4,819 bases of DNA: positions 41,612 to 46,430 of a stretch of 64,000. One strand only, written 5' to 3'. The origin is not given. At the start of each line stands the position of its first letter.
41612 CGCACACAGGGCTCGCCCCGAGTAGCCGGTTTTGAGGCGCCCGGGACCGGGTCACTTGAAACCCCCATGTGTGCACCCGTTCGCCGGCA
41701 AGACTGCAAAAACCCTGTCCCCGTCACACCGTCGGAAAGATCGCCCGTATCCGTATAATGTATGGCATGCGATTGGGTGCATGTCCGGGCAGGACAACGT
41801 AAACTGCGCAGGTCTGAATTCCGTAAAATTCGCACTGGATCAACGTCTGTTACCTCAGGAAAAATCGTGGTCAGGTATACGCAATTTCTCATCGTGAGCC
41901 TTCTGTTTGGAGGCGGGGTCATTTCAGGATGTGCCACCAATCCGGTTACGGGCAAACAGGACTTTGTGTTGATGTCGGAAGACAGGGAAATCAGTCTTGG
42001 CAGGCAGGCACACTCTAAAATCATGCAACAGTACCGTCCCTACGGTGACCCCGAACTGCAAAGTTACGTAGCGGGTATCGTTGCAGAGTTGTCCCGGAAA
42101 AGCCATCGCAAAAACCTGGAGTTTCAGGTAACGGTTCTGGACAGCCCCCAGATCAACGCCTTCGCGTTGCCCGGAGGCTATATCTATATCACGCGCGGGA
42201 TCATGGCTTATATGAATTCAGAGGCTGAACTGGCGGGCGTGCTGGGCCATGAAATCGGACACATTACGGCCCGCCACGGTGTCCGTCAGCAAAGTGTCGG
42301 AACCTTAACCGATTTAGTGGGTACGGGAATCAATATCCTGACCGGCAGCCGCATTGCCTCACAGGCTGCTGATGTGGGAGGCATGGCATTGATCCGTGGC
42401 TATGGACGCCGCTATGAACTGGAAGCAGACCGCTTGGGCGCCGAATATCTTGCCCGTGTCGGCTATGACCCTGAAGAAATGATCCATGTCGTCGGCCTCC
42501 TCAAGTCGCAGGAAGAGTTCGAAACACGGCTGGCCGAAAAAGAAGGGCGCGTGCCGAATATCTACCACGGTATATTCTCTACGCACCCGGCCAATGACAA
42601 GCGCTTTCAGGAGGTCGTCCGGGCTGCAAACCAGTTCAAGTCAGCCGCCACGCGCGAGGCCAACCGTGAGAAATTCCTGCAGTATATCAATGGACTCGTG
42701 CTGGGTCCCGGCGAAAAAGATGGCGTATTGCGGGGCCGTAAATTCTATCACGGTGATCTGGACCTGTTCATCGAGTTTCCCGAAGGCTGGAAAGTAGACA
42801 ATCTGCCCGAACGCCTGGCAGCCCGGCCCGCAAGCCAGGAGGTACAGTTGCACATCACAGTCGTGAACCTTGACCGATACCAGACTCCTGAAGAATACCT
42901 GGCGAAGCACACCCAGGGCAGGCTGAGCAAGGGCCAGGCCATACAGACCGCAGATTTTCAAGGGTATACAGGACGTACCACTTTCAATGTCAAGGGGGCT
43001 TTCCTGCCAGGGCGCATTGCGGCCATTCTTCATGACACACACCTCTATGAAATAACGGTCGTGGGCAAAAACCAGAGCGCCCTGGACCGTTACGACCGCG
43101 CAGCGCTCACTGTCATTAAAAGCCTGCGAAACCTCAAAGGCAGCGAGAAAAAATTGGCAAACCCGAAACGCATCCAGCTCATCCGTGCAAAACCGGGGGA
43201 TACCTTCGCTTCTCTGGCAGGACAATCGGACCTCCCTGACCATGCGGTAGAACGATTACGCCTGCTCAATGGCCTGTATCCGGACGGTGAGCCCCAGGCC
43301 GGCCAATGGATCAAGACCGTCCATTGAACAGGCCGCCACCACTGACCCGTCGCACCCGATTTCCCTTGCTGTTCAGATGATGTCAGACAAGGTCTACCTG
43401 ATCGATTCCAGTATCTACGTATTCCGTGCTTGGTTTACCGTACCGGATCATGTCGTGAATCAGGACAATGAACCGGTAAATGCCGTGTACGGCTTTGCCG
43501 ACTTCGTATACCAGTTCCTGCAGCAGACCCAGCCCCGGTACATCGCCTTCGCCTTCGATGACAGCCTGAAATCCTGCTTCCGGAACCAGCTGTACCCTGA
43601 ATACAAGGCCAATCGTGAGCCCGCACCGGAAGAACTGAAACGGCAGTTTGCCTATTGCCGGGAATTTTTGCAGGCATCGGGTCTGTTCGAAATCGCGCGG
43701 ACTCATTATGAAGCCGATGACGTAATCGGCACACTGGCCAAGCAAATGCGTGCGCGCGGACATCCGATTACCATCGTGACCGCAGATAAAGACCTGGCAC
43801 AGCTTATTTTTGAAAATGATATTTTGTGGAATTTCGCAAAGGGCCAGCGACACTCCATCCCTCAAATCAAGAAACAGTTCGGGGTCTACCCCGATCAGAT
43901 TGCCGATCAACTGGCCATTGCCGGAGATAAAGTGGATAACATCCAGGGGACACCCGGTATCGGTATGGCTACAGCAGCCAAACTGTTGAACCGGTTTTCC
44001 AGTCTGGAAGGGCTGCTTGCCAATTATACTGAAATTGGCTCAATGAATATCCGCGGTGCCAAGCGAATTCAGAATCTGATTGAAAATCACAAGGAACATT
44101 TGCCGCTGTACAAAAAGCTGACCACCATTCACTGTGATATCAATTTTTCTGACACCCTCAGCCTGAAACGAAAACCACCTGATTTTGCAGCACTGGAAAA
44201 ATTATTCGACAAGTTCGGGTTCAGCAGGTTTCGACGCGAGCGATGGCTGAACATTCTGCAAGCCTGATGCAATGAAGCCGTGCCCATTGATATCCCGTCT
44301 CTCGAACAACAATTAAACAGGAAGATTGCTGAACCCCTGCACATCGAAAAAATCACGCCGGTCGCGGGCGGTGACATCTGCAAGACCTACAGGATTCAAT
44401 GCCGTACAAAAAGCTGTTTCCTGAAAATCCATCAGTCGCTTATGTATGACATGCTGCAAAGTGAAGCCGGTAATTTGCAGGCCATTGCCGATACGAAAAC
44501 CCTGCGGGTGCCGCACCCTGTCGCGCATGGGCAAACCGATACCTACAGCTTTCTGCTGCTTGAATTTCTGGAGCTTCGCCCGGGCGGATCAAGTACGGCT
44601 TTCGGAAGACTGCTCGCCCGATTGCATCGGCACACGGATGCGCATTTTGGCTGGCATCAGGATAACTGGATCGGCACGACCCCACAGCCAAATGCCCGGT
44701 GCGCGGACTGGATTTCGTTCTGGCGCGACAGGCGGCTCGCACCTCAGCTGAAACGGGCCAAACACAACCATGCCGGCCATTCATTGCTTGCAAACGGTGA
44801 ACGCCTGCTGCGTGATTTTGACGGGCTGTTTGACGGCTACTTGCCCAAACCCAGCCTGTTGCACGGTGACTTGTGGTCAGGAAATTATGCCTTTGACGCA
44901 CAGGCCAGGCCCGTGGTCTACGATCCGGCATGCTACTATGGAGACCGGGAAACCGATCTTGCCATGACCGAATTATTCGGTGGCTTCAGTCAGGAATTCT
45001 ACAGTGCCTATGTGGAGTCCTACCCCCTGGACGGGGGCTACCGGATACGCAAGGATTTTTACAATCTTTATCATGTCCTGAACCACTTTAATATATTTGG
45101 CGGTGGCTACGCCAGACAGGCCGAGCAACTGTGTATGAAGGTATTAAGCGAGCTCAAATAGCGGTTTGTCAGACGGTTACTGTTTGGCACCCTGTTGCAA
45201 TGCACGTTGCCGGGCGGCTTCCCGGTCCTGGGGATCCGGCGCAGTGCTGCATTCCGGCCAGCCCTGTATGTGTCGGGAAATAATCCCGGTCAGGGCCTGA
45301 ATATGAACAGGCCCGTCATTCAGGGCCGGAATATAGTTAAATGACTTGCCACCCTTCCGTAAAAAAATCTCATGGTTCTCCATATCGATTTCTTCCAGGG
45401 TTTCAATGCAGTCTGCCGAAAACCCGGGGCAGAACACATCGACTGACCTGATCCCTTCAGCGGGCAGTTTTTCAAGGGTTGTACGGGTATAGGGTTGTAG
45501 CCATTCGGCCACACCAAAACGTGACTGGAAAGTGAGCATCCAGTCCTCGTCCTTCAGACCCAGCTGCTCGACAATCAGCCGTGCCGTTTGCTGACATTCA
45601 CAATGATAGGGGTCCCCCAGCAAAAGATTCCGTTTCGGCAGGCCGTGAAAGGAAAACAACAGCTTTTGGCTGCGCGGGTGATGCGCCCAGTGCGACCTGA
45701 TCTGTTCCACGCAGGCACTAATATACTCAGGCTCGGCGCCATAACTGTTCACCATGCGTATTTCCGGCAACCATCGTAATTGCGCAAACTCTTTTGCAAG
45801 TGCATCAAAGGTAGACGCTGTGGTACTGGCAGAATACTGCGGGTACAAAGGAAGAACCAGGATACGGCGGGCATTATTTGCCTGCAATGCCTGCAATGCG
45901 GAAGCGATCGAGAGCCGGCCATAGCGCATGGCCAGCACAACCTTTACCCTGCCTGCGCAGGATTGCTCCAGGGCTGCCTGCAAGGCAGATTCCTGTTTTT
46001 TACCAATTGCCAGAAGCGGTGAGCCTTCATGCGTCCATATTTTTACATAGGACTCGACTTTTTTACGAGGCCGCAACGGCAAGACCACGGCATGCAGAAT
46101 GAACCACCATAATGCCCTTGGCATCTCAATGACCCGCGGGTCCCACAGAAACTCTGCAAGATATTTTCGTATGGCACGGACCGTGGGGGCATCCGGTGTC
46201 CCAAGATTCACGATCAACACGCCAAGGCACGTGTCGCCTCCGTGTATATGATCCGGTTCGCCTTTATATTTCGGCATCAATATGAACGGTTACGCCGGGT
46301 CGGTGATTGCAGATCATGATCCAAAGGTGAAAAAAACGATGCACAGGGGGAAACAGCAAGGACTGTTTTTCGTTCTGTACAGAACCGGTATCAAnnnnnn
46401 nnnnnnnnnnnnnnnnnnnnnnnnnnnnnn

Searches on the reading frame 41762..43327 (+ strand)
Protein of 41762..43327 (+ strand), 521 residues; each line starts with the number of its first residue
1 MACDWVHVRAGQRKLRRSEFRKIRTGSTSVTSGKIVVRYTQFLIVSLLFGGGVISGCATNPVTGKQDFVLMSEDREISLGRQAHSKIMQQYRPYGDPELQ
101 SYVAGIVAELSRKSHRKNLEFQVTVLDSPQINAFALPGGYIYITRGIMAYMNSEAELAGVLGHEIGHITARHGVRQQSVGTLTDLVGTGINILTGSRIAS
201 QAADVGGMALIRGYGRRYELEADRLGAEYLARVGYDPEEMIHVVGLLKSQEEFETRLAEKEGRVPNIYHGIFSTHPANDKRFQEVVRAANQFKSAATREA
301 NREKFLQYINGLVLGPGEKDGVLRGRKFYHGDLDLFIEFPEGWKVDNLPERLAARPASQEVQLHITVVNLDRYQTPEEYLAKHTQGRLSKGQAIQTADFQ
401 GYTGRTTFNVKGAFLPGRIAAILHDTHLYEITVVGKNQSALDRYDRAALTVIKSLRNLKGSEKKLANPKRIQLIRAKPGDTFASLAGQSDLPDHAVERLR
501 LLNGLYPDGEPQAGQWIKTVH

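Call 62: search_protein_families(library=pfam, proteins=[window:41762-43327:+], max_evalue=0.00001)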
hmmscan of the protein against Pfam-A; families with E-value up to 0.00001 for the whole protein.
window:41762-43327:+ (521 aa): 1 family
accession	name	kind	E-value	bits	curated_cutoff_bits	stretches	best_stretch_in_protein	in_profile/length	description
PF01435.24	Peptidase_M48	-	6.6e-37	127.6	20.3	1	99-286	3-183/186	Peptidase family M48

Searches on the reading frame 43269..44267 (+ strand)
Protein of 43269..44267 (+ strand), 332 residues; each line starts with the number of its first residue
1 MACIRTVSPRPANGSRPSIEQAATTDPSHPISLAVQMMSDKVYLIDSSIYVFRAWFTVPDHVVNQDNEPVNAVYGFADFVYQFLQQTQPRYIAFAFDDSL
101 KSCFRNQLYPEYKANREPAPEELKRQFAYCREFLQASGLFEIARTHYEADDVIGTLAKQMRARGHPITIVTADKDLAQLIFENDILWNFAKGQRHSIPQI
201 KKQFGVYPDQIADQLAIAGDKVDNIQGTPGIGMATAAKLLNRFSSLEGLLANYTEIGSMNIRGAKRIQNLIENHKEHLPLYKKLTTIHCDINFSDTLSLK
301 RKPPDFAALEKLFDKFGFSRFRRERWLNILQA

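Call 63: search_protein_families(library=pfam, proteins=[window:43269-44267:+], max_evalue=0.00001)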
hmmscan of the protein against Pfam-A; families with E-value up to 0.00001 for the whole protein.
window:43269-44267:+ (332 aa): 2 families
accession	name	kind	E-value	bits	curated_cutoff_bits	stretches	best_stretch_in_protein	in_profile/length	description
PF02739.22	5_3_exonuc_N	-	7.5e-46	156.3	34.3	1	41-188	1-146/164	5'-3' exonuclease, N-terminal resolvase-like domain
PF01367.25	5_3_exonuc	-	2.1e-22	79.9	40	1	206-304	1-94/97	5'-3' exonuclease, C-terminal SAM fold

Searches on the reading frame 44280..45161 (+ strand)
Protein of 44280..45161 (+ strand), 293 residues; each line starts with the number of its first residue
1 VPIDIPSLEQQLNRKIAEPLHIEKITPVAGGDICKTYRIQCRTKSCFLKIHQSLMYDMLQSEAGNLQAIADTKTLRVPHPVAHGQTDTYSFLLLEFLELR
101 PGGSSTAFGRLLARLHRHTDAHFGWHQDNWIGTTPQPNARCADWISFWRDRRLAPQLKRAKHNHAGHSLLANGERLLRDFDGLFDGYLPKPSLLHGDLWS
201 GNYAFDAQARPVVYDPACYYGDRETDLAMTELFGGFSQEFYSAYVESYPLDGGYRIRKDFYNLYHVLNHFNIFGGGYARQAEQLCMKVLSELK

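Call 63: search_protein_families(library=pfam, proteins=[window:44280-45161:+], max_evalue=0.00001)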
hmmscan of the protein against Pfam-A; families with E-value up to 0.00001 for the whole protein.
window:44280-45161:+ (293 aa): 2 families
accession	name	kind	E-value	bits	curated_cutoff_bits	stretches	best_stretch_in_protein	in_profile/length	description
PF03881.20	Fructosamin_kin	-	1.5e-99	333.3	22.4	1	8-290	5-287/288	Fructosamine kinase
PF01636.29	APH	-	1.6e-13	51.5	23.2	1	25-249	2-230/239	Phosphotransferase enzyme family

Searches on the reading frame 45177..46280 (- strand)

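Call 63: search_protein_families(library=pfam, proteins=[window:45177-46280:-], max_evalue=0.00001)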
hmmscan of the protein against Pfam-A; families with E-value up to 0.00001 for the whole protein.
window:45177-46280:- (367 aa): 1 family
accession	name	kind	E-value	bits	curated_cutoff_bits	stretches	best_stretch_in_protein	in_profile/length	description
PF00762.24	Ferrochelatase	-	3.3e-113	378.3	27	1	20-337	3-316/317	Ferrochelatase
